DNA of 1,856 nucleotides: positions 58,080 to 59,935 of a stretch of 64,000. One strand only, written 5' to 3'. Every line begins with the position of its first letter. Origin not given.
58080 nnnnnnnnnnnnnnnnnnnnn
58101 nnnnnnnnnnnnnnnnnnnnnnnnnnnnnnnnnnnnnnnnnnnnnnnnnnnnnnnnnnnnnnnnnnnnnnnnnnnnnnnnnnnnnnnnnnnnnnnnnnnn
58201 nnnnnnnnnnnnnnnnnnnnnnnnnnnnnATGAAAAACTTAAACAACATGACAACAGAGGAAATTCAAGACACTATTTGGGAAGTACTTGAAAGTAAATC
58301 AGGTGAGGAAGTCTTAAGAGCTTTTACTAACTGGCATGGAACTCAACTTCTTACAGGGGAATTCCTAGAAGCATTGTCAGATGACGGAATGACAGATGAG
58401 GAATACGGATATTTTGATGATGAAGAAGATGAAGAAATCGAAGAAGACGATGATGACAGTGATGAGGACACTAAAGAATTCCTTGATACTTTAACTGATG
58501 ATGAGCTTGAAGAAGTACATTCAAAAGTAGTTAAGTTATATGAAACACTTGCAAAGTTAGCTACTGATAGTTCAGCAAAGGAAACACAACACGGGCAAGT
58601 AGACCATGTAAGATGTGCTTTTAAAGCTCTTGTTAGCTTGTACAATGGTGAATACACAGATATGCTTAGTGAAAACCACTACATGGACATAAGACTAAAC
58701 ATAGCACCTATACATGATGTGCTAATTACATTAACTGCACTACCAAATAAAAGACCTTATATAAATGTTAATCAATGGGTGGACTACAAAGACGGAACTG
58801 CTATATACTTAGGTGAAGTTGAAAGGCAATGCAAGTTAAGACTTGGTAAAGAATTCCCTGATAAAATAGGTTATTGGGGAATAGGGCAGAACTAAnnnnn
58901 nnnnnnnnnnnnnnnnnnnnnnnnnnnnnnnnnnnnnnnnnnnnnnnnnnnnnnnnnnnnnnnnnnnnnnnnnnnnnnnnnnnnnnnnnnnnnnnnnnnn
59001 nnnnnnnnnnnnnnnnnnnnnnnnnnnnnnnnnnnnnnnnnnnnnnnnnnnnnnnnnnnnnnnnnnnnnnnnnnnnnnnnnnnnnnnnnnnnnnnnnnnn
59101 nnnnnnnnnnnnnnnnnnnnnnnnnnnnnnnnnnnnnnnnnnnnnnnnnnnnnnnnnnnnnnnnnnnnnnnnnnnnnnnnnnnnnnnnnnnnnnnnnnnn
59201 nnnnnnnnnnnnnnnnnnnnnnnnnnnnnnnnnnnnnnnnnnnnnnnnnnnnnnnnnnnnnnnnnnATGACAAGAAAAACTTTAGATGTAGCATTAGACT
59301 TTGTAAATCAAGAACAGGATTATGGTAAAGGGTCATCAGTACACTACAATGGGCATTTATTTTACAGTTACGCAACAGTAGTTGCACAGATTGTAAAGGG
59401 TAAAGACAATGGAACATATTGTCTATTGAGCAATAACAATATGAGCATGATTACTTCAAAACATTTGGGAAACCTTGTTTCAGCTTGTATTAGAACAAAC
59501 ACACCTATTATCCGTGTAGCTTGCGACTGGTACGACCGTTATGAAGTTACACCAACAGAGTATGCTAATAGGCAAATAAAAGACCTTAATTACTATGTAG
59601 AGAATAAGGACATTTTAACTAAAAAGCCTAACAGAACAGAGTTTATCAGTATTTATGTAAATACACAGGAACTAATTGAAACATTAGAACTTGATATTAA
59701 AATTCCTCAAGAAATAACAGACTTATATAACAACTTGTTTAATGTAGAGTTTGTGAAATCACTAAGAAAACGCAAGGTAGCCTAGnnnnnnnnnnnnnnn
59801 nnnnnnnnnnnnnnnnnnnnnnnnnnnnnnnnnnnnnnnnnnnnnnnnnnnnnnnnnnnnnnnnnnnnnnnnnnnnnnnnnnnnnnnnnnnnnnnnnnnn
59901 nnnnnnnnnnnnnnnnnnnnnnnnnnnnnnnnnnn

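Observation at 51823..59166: Antisense and convergent family-B promoters: the 11-mer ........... occurs in both orientations as the -10 of TTGACA-N16 promoters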

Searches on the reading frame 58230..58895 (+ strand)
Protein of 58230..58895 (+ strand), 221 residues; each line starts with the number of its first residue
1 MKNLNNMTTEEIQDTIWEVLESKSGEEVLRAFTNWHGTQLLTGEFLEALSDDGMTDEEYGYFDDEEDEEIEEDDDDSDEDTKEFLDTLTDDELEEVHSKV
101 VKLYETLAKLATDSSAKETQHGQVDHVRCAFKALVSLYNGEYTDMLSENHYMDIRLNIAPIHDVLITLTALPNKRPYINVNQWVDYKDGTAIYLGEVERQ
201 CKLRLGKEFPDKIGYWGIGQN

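Call 11: search_protein_families(library=phrogs, proteins=[window:58230-58895:+], max_evalue=0.01)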
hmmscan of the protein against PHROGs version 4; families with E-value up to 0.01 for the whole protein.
window:58230-58895:+ (221 aa): 0 families

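Call 18: find_encoding_contigs(protein=window:58230-58895:+, flank=10000, max_places=10)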
Protein window:58230-58895:+ (221 aa): 23 contigs read that carry it; 8 places shown.
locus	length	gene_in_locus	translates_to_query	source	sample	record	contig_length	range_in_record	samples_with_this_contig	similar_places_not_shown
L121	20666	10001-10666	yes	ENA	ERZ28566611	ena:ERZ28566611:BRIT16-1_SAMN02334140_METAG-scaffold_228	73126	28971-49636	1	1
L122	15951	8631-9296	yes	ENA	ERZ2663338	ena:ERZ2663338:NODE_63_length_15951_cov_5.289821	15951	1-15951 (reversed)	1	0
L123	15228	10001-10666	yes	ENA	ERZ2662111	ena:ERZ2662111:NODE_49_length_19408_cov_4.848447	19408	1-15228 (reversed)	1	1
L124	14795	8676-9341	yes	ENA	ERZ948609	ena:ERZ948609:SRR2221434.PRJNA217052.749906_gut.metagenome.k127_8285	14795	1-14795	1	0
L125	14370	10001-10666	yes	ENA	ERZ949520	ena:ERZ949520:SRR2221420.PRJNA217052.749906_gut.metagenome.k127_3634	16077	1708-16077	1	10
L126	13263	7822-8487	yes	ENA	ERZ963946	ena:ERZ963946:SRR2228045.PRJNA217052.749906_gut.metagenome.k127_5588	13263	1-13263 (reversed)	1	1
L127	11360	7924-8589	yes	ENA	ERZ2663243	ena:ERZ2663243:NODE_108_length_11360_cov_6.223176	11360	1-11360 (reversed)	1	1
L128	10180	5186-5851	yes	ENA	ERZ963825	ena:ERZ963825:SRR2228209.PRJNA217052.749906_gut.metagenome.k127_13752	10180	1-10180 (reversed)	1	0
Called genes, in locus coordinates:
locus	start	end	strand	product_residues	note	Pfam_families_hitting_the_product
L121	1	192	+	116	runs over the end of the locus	-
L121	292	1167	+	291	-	-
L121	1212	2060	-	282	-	PF10544:T5orf172, PF13455:MUG113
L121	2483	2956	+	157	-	-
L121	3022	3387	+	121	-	-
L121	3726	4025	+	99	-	-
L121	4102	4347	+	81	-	-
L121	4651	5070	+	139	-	-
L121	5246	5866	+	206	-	-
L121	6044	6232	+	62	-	-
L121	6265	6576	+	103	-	-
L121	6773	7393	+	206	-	-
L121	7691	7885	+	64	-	-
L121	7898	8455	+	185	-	-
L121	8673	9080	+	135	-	-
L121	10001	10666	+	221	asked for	-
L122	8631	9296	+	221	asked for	-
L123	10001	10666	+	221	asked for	-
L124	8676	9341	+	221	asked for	-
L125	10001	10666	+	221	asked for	-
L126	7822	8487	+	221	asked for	-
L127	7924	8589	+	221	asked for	-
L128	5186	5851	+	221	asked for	-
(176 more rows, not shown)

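Call 64: search_protein_families(library=pfam, proteins=[window:58230-58895:+], max_evalue=0.05)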
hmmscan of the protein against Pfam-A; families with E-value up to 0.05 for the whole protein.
window:58230-58895:+ (221 aa): 1 family
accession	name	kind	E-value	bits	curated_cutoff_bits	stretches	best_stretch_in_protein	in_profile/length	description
PF18845.6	baeRF_family3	-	0.014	16.2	31.5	0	50-98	26-77/168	Bacterial archaeo-eukaryotic release factor family 3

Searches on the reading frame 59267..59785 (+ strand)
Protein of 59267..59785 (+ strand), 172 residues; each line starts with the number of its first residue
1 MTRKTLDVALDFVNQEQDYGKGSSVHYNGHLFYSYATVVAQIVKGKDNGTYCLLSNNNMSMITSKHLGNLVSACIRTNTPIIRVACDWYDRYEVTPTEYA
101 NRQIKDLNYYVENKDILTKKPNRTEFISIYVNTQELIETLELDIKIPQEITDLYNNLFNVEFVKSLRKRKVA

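Call 11: search_protein_families(library=phrogs, proteins=[window:59267-59785:+], max_evalue=0.01)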
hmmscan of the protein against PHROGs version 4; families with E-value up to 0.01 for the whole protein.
window:59267-59785:+ (172 aa): 2 families
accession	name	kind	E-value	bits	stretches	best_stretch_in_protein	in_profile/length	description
phrog_7247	-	unknown function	0.00015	22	1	7-79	9-84/365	-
phrog_4264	-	unknown function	0.001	20.3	1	12-67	16-68/93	-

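Call 64: search_protein_families(library=pfam, proteins=[window:59267-59785:+], max_evalue=0.05)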
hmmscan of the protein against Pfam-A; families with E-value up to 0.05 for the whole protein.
window:59267-59785:+ (172 aa): 0 families
